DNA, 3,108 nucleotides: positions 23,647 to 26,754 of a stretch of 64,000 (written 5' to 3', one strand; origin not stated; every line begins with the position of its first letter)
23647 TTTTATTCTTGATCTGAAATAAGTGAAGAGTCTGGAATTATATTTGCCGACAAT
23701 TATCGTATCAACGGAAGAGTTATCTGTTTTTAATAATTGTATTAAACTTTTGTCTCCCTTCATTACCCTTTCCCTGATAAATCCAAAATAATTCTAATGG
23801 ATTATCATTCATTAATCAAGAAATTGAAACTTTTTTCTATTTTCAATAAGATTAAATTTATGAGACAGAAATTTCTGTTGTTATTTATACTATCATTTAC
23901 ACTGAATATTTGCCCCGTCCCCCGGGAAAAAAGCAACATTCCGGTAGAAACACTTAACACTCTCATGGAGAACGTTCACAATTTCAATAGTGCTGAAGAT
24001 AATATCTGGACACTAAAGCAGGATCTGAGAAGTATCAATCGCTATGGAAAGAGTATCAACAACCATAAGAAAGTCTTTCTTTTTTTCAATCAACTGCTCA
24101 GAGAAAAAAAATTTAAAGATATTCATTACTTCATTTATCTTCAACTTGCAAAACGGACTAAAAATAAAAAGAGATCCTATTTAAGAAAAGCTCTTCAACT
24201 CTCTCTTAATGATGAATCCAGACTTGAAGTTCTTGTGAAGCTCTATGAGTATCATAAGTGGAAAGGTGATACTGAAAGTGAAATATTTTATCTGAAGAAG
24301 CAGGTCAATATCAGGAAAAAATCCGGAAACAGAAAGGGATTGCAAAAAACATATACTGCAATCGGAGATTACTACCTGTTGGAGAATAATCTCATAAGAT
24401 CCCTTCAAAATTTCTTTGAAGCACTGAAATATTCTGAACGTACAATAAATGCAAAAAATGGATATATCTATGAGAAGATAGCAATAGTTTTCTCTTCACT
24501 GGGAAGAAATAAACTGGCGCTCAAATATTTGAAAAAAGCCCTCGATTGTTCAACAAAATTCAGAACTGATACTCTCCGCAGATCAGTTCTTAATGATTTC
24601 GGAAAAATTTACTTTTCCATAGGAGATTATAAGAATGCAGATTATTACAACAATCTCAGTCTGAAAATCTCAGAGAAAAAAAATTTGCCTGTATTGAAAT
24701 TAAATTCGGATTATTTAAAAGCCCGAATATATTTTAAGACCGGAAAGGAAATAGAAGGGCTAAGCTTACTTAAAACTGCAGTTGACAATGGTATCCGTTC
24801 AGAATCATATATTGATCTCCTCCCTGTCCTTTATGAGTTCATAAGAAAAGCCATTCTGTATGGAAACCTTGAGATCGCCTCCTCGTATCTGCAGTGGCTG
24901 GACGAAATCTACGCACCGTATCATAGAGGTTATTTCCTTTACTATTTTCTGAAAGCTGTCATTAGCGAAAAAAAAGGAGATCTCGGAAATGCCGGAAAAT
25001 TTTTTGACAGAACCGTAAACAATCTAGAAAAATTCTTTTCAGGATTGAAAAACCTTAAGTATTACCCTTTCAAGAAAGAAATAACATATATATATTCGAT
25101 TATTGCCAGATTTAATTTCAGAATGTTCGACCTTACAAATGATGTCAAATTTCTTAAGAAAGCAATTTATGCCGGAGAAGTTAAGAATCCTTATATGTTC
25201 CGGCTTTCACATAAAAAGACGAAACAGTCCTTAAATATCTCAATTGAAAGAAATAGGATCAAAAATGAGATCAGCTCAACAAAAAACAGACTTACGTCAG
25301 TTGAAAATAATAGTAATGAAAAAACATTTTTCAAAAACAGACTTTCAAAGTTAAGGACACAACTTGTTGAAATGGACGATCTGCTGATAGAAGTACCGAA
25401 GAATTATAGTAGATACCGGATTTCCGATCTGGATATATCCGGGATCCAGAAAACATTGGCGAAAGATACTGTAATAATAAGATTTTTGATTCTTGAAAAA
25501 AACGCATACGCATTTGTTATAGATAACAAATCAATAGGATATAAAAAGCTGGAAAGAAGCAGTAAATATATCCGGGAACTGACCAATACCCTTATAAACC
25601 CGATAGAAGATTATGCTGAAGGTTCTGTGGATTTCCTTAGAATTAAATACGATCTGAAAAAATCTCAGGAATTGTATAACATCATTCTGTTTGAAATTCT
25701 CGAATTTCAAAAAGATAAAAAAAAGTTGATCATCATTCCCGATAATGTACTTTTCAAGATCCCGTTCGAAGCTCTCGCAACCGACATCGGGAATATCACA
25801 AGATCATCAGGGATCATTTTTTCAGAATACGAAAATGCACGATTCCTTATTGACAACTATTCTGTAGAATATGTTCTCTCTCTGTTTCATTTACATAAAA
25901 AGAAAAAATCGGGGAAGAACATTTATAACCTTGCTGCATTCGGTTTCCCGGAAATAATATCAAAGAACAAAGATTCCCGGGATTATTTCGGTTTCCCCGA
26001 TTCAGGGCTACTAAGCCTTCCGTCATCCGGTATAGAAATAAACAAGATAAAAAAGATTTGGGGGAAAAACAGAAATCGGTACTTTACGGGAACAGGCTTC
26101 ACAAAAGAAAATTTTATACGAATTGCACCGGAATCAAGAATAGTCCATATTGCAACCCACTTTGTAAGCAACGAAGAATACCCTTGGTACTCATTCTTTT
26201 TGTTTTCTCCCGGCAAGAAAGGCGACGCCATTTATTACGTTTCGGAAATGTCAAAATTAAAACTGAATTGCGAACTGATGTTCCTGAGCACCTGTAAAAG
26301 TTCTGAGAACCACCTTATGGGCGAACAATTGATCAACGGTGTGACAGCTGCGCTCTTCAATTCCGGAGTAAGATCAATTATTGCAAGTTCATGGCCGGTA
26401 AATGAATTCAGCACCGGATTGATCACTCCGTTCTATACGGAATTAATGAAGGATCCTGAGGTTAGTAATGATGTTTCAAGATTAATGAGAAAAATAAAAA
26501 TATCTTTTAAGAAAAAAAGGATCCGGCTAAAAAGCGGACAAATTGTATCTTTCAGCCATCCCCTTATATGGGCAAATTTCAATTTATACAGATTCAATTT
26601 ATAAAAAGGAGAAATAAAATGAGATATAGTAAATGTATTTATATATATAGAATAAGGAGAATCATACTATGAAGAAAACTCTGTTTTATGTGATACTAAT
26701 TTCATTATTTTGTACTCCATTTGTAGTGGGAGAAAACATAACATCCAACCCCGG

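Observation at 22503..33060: ECF sigma / anti-sigma / exported TPR-CHAT protease / PKD-barrel-PKD module: an envelope system with no characterised counterpart known to me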

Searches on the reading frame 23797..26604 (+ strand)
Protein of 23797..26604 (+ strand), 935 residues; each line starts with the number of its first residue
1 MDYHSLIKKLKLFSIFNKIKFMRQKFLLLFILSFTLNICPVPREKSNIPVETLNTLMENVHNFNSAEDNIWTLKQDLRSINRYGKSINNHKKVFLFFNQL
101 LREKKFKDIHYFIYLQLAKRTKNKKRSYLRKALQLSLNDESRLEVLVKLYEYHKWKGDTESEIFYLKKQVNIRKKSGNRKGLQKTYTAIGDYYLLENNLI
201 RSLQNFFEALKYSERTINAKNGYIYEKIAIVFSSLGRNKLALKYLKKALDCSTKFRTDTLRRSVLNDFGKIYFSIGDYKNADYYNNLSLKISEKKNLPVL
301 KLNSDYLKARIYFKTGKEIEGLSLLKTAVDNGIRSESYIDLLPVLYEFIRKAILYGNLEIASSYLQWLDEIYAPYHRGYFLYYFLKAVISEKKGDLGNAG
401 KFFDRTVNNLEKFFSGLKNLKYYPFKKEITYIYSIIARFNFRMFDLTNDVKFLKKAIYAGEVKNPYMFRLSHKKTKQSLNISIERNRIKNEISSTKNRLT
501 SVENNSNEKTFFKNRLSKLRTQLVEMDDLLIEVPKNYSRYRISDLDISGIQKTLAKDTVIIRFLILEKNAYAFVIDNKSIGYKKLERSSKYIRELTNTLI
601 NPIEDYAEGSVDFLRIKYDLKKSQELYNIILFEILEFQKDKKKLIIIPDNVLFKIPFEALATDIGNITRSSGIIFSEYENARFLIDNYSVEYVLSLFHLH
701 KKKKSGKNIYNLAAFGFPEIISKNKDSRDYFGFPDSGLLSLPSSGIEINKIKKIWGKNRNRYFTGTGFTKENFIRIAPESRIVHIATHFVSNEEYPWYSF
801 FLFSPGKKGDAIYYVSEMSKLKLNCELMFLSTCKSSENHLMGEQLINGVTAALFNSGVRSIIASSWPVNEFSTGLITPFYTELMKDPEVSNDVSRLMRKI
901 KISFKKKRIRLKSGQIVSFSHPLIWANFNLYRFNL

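Call 4: search_protein_families(library=pfam, proteins=[window:23797-26604:+], max_evalue=0.01)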
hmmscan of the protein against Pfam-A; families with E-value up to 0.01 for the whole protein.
window:23797-26604:+ (935 aa): 3 families
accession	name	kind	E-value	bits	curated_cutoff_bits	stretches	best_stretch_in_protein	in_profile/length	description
PF12770.12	CHAT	-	1e-33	117.5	24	1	622-931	3-287/289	CHAT domain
PF13424.12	TPR_12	-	3e-09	37.4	30.1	1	224-294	5-77/77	Tetratricopeptide repeat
PF10602.15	RPN7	-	0.00016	21.9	29.6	0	237-281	11-55/174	26S proteasome subunit RPN7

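Call 5: search_protein_families(library=ncbifam, proteins=[window:23797-26604:+], max_evalue=0.01)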
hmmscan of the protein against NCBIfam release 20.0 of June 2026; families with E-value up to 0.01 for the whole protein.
window:23797-26604:+ (935 aa): 3 families
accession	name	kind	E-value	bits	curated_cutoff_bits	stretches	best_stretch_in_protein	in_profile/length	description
NF047558.1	TPR_END_plus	domain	4.5e-05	23.3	32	0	228-258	5-35/56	TPR end-of-group domain-containing protein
NF002725.1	PRK02603.1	equivalog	8.3e-05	22.7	143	1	200-277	52-121/173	photosystem I assembly protein Ycf3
TIGR02521.1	type_IV_pilW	equivalog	0.0014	18.2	154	1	172-283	20-120/234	type IV pilus biogenesis/stability protein PilW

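Call 19: find_homologous_proteins(query=window:23860-26604:+, max_evalue=0.001)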
Query window:23860-26604:+ (914 aa): 41 proteins with E <= 0.001 among 8000 candidates.
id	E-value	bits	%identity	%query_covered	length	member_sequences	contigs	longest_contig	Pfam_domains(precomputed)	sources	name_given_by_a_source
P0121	0.0e+0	2016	100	100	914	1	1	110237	PF13424.13,PF12770.13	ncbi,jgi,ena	-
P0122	0.0e+0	1281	64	98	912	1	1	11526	PF13424.13,PF12770.13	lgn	-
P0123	0.0e+0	1273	63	100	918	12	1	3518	PF13424.13,PF12770.13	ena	-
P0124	0.0e+0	1249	62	100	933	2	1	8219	PF13424.13,PF12770.13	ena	-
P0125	0.0e+0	1244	63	98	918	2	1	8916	PF13424.13,PF12770.13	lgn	-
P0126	0.0e+0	1231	62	100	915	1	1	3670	PF13424.13,PF12770.13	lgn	-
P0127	0.0e+0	1221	61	98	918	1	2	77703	PF13424.13,PF12770.13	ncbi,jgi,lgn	-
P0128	0.0e+0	1051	54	100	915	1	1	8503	PF12770.13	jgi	-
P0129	0.0e+0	1022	53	99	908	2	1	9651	PF12770.13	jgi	-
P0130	6.8e-294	996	54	94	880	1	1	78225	PF12770.13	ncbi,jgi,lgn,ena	-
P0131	8.7e-27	112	23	85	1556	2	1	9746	PF10602.16,PF13414.13,PF10952.16,PF01535.27,PF13374.13,PF21629.3,PF25068.3,PF00515.35,PF04212.25,PF13424.13,PF28559.1,PF14938.13,PF22883.2,PF08626.17,PF07719.24,PF13174.13,PF13431.13,PF23914.2,PF10579.15,PF13176.13,PF24885.2,PF13428.13,PF12770.13,PF14559.13,PF10516.16,PF13371.13,PF17874.8,PF12895.14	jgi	jgi:tetratricopeptide (TPR) repeat protein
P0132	5.5e-20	89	23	91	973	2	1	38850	PF13431.13,PF13414.13,PF10952.16,PF13176.13,PF13428.13,PF12770.13,PF13374.13,PF00515.35,PF12895.14,PF13424.13,PF28559.1,PF13432.13,PF13181.13,PF07719.24,PF13174.13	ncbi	ncbi:MAG: CHAT domain-containing protein [Candidatus Aminicenantaceae bacterium]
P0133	8.8e-19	85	26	37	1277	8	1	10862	PF10602.16,PF23914.2,PF13414.13,PF13176.13,PF24885.2,PF13428.13,PF12770.13,PF13374.13,PF14559.13,PF13371.13,PF17874.8,PF00515.35,PF12895.14,PF13424.13,PF28559.1,PF21033.5,PF14938.13,PF13432.13,PF13181.13,PF07719.24,PF13174.13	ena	-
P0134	9.5e-19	85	26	42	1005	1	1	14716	PF14559.13,PF17874.8,PF00515.35,PF13424.13,PF13176.13,PF24885.2,PF13428.13,PF12770.13,PF13181.13,PF07719.24,PF13374.13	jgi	jgi:pentatricopeptide repeat protein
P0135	4.2e-18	83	23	84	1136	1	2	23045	PF00515.35,PF13424.13,PF21033.5,PF24885.2,PF12770.13,PF13181.13,PF07719.24,PF13374.13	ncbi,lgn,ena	-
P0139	2.1e-14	71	27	42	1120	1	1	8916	PF14559.13,PF17874.8,PF00515.35,PF13424.13,PF13176.13,PF13428.13,PF12770.13,PF07719.24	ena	-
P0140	2.9e-14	70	25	55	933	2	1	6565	PF14559.13,PF00515.35,PF13424.13,PF13176.13,PF13428.13,PF12770.13,PF13181.13,PF07719.24,PF13174.13,PF13374.13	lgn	-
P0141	5.2e-14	70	26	42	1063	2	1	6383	PF13431.13,PF23300.4,PF13176.13,PF24885.2,PF13428.13,PF12770.13,PF13374.13,PF07721.21,PF17874.8,PF00515.35,PF13424.13,PF13432.13,PF13181.13,PF07719.24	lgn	-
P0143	1.2e-13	68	28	32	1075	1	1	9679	PF00515.35,PF13424.13,PF24885.2,PF12770.13,PF13181.13,PF07719.24,PF13374.13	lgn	-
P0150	1.4e-9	55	21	84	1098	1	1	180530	PF13431.13,PF17874.8,PF00515.35,PF13424.13,PF13176.13,PF24885.2,PF13428.13,PF12770.13,PF13181.13,PF07719.24,PF13374.13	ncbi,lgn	ncbi:MAG: CHAT domain-containing tetratricopeptide repeat protein [Bacteroidota bacterium]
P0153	6.0e-7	46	25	31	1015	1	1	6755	PF13424.13,PF12770.13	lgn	-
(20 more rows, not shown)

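Call 24: search_solved_structures(query=A2, max_evalue=0.01, show_alignments=2)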
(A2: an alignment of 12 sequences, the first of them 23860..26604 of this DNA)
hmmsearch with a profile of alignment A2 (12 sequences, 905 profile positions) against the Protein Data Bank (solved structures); distinct sequences matched with E-value up to 0.01: 23.
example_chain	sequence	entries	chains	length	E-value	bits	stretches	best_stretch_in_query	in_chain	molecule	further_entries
7obi_A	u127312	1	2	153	4.4e-07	31.7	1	113-266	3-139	CTPR-rv4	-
9d2f_L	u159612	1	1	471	2.6e-06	29.1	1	119-275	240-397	Tetratricopeptide repeat protein 29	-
5a6c_A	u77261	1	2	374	3.8e-06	28.6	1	122-236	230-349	G-PROTEIN-SIGNALING MODULATOR 2, AFADIN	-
3sf4_A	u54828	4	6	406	4.2e-06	28.4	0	174-297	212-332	G-protein-signaling modulator 2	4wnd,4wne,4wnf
4wng_A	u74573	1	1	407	4.3e-06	28.4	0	174-297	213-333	G-protein-signaling modulator 2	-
6hc2_A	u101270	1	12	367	7.5e-06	27.6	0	174-297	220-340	G-protein-signaling modulator 2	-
9e5c_6r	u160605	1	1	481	9.6e-06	27.2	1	213-331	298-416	Tetratricopeptide repeat protein 29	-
4g2v_A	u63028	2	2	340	1.2e-05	26.9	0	146-294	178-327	G-protein-signaling modulator 2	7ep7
8rst_A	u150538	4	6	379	1.5e-05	26.6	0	127-232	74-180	Rap3T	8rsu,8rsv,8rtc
3ro2_A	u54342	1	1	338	1.5e-05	26.5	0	146-294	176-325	G-protein-signaling modulator 2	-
9fqr_Fp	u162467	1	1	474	3.1e-05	25.5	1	119-275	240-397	Tetratricopeptide repeat protein 29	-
9qhc_A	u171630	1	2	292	4.3e-05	25.1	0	115-269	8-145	Engineered tetratricopeptide repeat protein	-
5o09_1C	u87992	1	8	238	0.00023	22.7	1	119-266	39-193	Bacterial kinesin light chain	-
5o01_A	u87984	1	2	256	0.00026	22.5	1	119-266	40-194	BKLC (bacterial kinesin-light chain-like)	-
8j07_d3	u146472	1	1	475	0.00029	22.4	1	119-275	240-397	Tetratricopeptide repeat protein 29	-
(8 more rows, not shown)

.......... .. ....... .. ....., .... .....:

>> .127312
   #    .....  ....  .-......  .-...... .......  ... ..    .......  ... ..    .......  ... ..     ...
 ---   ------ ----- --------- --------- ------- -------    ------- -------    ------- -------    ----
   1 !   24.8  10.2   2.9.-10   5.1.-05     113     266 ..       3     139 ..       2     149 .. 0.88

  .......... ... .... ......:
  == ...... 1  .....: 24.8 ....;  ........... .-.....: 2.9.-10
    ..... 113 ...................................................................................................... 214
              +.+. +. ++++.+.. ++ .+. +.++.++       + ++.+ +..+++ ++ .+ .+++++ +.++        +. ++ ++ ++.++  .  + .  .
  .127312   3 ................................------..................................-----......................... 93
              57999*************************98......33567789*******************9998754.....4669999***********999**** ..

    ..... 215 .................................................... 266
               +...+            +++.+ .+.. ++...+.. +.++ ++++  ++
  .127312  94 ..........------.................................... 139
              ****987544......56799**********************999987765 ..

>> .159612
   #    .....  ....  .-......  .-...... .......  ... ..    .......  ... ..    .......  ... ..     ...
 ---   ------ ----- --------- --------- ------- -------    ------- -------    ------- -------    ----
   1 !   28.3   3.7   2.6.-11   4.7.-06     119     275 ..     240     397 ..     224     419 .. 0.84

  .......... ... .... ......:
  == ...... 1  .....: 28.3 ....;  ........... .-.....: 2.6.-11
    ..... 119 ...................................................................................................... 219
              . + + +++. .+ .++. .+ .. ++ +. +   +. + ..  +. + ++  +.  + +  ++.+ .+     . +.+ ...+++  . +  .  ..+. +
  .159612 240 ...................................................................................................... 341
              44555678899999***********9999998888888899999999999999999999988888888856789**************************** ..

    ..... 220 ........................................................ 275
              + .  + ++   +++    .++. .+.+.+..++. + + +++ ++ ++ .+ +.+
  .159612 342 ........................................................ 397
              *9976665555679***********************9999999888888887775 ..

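Call 60: find_encoding_contigs(protein=P0134, flank=6000, max_places=2)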
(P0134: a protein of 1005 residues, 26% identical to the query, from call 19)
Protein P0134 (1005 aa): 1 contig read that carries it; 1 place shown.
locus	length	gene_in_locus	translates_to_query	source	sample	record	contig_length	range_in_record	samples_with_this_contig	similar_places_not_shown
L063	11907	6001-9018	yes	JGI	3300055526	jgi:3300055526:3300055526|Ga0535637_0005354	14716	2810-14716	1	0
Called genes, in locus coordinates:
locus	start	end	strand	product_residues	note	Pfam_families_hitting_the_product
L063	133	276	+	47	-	-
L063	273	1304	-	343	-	PF12412:DUF3667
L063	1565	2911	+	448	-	PF21959:DUF6923, PF18962:Por_Secre_tail (weak)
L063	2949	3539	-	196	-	-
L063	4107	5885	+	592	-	PF00270:DEAD, PF04851:ResIII, PF00271:Helicase_C, PF28538:Helicase_helical, PF03880:DbpA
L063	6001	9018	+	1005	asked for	PF07719:TPR_2 (faint), PF13424:TPR_12 (weak), PF13181:TPR_8 (faint), PF24885:TPR_NPHP3 (faint), PF00515:TPR_1 (faint), PF13424:TPR_12, PF13424:TPR_12, PF12770:CHAT, +5 more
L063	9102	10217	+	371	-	PF00144:Beta-lactamase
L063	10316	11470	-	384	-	PF00756:Esterase (weak)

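Call 61: find_encoding_contigs(protein=P0135, flank=6000, max_places=2)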
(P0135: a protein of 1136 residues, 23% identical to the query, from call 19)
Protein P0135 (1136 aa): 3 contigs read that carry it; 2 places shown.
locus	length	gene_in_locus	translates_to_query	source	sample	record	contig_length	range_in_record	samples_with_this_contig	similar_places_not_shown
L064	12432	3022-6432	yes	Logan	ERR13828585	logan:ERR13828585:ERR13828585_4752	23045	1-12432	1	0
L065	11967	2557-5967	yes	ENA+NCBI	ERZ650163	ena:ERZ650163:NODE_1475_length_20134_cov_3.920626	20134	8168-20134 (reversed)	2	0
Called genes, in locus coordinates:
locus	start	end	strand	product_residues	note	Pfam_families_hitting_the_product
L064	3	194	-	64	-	?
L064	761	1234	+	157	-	-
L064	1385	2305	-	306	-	-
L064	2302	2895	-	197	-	PF08281:Sigma70_r4_2 (faint)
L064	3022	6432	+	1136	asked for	PF13374:TPR_10 (faint), PF00515:TPR_1 (faint), PF07719:TPR_2 (faint), PF13181:TPR_8 (faint), PF21033:RMD1-3 (faint), PF24885:TPR_NPHP3 (weak), PF13424:TPR_12, PF12770:CHAT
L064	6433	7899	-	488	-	-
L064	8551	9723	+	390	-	PF13884:Peptidase_S74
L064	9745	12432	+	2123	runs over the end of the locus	PF01551:Peptidase_M23, PF00395:SLH (weak), PF07705:CARDB, PF00041:fn3 (weak), PF19408:PKD_6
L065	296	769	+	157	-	-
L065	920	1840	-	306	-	-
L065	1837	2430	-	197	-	PF08281:Sigma70_r4_2 (faint)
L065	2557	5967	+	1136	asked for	PF13374:TPR_10 (faint), PF00515:TPR_1 (faint), PF07719:TPR_2 (faint), PF13181:TPR_8 (faint), PF21033:RMD1-3 (faint), PF24885:TPR_NPHP3 (weak), PF13424:TPR_12, PF12770:CHAT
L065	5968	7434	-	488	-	-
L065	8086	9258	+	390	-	PF13884:Peptidase_S74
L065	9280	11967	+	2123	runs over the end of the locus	PF01551:Peptidase_M23, PF00395:SLH (weak), PF07705:CARDB, PF00041:fn3 (weak), PF19408:PKD_6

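Call 62: find_encoding_contigs(protein=P0132, flank=6000, max_places=2)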
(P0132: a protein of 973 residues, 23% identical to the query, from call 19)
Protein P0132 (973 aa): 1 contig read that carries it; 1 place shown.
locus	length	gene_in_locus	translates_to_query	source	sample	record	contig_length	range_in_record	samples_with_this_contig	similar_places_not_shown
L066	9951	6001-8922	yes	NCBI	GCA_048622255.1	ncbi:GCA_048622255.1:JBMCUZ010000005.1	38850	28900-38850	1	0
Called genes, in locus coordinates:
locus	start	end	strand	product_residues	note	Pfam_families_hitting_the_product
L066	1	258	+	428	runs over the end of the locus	PF13248:Zn_ribbon_3 (weak)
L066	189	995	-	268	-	PF00005:ABC_tran, PF13304:AAA_21 (faint)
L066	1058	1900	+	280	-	PF08902:DUF1848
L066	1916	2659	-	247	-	PF00149:Metallophos, PF12850:Metallophos_2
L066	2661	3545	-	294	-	PF16881:LIAS_N, PF04055:Radical_SAM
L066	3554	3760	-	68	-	PF01165:Ribosomal_S21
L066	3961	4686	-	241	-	PF01177:Asp_Glu_race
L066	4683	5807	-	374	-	PF03576:Peptidase_S58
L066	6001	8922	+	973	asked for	PF00515:TPR_1 (faint), PF07719:TPR_2 (faint), PF10952:DUF2753 (faint), PF12895:ANAPC3 (faint), PF13174:TPR_6 (faint), PF13176:TPR_7 (faint), PF13424:TPR_12 (weak), PF12770:CHAT, +7 more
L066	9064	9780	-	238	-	-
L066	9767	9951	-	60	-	?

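Call 63: find_encoding_contigs(protein=P0139, flank=5000, max_places=1)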
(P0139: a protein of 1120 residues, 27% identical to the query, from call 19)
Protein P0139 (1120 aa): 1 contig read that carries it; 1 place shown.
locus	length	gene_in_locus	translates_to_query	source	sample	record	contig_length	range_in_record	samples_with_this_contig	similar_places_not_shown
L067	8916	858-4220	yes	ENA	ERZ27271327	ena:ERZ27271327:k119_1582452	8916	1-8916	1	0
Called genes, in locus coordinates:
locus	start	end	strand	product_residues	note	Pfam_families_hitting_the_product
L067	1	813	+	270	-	?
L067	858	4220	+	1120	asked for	PF07719:TPR_2 (faint), PF13428:TPR_14 (faint), PF00515:TPR_1 (faint), PF13176:TPR_7 (faint), PF14559:TPR_19 (faint), PF17874:TPR_MalT (faint), PF13424:TPR_12 (weak), PF12770:CHAT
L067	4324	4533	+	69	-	PF11127:YgaP-like_TM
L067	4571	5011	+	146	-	-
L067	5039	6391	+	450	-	PF18962:Por_Secre_tail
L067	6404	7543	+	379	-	-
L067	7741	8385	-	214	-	PF04264:YceI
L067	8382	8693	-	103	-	-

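Call 64: find_encoding_contigs(protein=P0150, flank=5000, max_places=1)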
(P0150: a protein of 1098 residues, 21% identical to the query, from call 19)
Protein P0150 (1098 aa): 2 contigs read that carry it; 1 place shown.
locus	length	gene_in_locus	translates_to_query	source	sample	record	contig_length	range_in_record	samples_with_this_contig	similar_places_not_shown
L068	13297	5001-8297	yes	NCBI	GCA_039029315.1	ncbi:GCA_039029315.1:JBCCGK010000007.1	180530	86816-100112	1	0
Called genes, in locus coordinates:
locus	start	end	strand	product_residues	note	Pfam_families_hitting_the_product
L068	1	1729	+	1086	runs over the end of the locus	PF00515:TPR_1 (faint), PF13181:TPR_8 (faint), PF13428:TPR_14 (faint), PF17874:TPR_MalT (faint), PF07719:TPR_2 (faint), PF24885:TPR_NPHP3 (weak), PF13424:TPR_12, PF12770:CHAT, +1 more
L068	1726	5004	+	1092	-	PF07719:TPR_2 (faint), PF17874:TPR_MalT (faint), PF00515:TPR_1 (faint), PF13176:TPR_7 (faint), PF13181:TPR_8 (faint), PF24885:TPR_NPHP3, PF13424:TPR_12, PF12770:CHAT, +1 more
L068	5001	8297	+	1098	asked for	PF00515:TPR_1 (faint), PF07719:TPR_2 (faint), PF13424:TPR_12, PF24885:TPR_NPHP3, PF13424:TPR_12, PF17874:TPR_MalT (weak), PF13424:TPR_12, PF12770:CHAT, +5 more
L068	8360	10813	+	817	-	PF01326:PPDK_N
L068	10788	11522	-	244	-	-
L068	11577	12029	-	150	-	PF12802:MarR_2, PF01047:MarR, PF13412:HTH_24, PF13463:HTH_27 (weak)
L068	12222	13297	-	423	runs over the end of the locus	PF04116:FA_hydroxylase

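Call 65: find_encoding_contigs(protein=P0143, flank=5000, max_places=1)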
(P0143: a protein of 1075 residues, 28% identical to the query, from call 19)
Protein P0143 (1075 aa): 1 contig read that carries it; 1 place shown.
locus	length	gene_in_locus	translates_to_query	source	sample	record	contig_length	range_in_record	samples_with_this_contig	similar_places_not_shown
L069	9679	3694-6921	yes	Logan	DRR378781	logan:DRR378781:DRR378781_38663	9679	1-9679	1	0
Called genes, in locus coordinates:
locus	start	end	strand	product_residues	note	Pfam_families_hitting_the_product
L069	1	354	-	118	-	?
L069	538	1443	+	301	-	PF03547:Mem_trans (weak)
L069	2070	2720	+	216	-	-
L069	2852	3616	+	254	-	-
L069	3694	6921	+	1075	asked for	PF13181:TPR_8 (faint), PF13374:TPR_10 (faint), PF00515:TPR_1 (faint), PF07719:TPR_2 (faint), PF13424:TPR_12 (weak), PF24885:TPR_NPHP3 (weak), PF13424:TPR_12, PF12770:CHAT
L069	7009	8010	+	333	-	-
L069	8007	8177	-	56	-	-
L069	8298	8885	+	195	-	PF04542:Sigma70_r2 (weak)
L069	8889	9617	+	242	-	PF13432:TPR_16 (faint), PF07719:TPR_2 (faint), PF24575:TPR_Slam (weak), PF14559:TPR_19 (faint)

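Call 77: search_protein_families(library=padloc, proteins=[window:23860-26604:+], max_evalue=0.01)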
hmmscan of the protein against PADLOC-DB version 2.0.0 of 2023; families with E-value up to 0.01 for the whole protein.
window:23860-26604:+ (914 aa): 1 family
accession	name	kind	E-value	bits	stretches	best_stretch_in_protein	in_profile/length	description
PDLC01169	TPR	-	0.0015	15.9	0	132-266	119-251/252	TPR repeats containing protein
